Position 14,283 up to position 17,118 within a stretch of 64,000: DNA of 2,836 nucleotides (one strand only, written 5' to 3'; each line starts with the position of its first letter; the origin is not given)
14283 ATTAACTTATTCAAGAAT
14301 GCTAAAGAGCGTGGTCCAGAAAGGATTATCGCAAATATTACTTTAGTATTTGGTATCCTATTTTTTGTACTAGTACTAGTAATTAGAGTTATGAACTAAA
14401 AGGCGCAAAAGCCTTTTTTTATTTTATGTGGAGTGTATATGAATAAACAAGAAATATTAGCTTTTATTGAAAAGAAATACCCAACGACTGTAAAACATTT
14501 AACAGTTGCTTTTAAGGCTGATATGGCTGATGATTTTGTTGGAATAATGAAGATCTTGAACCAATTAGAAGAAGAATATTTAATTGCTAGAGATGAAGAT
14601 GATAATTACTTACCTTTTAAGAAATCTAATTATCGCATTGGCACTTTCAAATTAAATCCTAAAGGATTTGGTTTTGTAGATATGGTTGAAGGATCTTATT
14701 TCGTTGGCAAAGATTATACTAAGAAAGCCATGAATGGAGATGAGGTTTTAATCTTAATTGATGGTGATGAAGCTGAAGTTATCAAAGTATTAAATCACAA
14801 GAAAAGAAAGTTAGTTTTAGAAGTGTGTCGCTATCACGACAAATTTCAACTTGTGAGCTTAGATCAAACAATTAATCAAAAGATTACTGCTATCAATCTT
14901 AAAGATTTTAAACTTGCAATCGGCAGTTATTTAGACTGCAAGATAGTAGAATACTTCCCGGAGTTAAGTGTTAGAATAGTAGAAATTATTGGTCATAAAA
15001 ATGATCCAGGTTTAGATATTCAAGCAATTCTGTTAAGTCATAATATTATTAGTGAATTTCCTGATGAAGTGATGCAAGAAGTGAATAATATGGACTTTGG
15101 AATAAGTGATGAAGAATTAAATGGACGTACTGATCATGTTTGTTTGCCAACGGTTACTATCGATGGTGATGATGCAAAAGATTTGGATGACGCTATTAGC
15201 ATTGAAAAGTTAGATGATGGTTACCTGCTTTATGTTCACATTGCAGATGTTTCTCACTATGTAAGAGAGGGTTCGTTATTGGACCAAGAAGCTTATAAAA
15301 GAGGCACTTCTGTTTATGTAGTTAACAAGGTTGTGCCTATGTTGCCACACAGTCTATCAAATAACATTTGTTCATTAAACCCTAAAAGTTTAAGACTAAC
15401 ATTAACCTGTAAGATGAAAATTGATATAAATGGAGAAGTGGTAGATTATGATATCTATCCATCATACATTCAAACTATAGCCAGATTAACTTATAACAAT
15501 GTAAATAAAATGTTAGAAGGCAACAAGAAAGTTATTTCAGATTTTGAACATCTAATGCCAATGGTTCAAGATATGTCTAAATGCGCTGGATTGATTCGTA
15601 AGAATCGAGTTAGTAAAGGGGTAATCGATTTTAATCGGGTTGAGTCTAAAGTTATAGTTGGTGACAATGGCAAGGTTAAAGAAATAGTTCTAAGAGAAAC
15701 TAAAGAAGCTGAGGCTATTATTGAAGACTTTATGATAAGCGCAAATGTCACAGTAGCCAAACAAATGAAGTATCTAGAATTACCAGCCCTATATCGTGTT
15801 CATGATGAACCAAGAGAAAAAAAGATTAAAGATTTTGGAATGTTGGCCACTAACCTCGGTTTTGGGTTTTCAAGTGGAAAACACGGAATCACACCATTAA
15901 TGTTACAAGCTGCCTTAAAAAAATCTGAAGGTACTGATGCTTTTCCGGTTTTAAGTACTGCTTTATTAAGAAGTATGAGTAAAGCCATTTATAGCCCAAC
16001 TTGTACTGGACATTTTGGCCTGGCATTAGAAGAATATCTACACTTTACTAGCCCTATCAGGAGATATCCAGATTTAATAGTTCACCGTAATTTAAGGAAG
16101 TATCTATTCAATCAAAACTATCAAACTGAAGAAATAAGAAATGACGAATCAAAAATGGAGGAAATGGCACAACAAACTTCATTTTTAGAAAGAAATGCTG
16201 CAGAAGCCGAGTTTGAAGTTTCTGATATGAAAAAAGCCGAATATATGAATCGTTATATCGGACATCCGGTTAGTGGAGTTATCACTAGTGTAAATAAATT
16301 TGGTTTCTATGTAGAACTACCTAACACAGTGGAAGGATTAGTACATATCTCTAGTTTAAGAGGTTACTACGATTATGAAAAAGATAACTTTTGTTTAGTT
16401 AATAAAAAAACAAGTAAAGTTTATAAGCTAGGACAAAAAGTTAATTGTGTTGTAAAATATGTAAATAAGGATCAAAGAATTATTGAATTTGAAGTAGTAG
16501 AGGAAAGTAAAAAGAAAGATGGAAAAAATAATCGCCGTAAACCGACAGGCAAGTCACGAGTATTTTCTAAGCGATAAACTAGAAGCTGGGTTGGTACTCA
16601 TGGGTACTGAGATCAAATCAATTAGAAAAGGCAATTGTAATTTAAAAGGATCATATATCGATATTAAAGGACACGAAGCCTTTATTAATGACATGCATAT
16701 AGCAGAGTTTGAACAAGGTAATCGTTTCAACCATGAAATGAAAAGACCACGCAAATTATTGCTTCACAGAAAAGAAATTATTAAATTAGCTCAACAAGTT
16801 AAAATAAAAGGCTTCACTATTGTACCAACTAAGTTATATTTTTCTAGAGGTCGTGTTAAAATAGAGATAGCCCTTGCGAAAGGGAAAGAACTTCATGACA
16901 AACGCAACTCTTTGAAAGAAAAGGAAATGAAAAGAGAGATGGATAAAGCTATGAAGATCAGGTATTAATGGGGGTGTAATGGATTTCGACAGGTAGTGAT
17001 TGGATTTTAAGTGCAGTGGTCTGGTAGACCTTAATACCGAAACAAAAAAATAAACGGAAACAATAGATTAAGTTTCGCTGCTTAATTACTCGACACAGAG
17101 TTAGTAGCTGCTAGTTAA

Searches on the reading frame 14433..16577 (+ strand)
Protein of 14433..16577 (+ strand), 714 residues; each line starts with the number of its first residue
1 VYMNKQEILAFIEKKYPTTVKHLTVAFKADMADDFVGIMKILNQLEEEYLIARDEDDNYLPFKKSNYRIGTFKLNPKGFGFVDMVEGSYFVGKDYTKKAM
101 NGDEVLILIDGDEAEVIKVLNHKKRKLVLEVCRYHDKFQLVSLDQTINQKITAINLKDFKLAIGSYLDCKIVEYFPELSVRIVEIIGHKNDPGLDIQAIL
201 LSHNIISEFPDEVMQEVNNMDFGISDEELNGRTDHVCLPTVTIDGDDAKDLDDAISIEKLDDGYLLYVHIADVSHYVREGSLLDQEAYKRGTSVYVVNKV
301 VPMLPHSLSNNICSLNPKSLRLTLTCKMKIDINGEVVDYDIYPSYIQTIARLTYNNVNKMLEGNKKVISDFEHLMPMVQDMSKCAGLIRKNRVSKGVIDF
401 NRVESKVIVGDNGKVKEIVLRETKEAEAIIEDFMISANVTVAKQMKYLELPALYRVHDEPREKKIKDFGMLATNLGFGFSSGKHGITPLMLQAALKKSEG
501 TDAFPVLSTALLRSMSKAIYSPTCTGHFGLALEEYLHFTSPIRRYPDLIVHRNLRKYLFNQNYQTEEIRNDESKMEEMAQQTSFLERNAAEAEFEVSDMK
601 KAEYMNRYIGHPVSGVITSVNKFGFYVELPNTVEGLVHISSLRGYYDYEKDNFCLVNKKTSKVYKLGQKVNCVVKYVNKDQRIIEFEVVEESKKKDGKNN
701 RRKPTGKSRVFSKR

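Call 46: search_protein_families(library=pfam, proteins=[window:14433-16577:+])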
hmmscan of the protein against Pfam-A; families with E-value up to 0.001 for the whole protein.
window:14433-16577:+ (714 aa): 5 families
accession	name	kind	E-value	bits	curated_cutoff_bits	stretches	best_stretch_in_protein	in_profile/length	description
PF00773.25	RNB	-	3.5e-109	365.5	29.3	1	232-559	1-325/326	RNB domain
PF17876.7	CSD2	-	3.2e-11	43.6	26.2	1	142-210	4-74/74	Cold shock domain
PF00575.29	S1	-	4e-11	43.6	22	1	612-684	7-69/74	S1 RNA binding domain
PF08206.17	OB_RNB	-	9.8e-10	38.4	24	1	70-111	1-44/58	Ribonuclease B OB domain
PF23459.1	S1_RRP5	-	0.0001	23.2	27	1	610-681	4-65/72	RRP5 S1 domain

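Call 57: find_homologous_proteins(query=window:14433-16577:+, max_evalue=1e-60)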
Query window:14433-16577:+ (714 aa): 7909 proteins with E <= 1e-60 among 8000 candidates; the best 120 are listed.
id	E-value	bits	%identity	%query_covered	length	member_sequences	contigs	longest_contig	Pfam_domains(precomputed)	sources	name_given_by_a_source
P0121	0.0e+0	1598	100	100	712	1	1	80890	PF00575.30,PF00773.26,PF08206.18,PF17876.8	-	-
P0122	2.5e-278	943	60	100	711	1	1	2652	PF00575.30,PF23459.2,PF00773.26,PF08206.18,PF17876.8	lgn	-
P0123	1.1e-249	849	54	100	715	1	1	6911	PF00575.30,PF00773.26,PF08206.18,PF17876.8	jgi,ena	-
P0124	1.1e-235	802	54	99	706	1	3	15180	PF00575.30,PF00773.26,PF08206.18,PF17876.8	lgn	-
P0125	2.7e-232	791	52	99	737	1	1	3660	PF00575.30,PF23459.2,PF00773.26,PF08206.18,PF17876.8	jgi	-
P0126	1.6e-228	779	52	98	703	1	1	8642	PF00575.30,PF00773.26,PF08206.18,PF17876.8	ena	-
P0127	9.8e-220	750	50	96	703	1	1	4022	PF00575.30,PF00773.26,PF08206.18,PF17876.8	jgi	-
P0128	9.1e-215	733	50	95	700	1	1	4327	PF00575.30,PF00773.26,PF08206.18,PF17876.8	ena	-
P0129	8.5e-208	710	48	99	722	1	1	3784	PF00575.30,PF00773.26,PF08206.18,PF17876.8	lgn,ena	-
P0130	1.7e-200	686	50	93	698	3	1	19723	PF00575.30,PF00773.26,PF08206.18,PF17876.8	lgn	-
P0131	5.0e-199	681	48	96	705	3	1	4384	PF00575.30,PF00773.26,PF08206.18,PF17876.8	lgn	-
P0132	1.2e-198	680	47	96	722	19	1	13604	PF00575.30,PF00773.26,PF08206.18,PF17876.8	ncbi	-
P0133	6.9e-197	674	49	96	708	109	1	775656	PF00575.30,PF00773.26,PF08206.18,PF17876.8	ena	-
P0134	9.3e-197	674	49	94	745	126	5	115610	PF00575.30,PF00773.26,PF08206.18,PF17876.8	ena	-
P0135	4.2e-196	671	47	96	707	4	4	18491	PF00575.30,PF00773.26,PF08206.18,PF17876.8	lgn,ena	-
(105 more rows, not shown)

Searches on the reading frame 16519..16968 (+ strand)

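Call 46: search_protein_families(library=pfam, proteins=[window:16519-16968:+])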
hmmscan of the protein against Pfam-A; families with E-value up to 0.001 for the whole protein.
window:16519-16968:+ (149 aa): 1 family
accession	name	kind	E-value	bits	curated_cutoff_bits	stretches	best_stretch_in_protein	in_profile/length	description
PF01668.23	SmpB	-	7.1e-59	198.3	27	1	5-146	1-142/143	SmpB protein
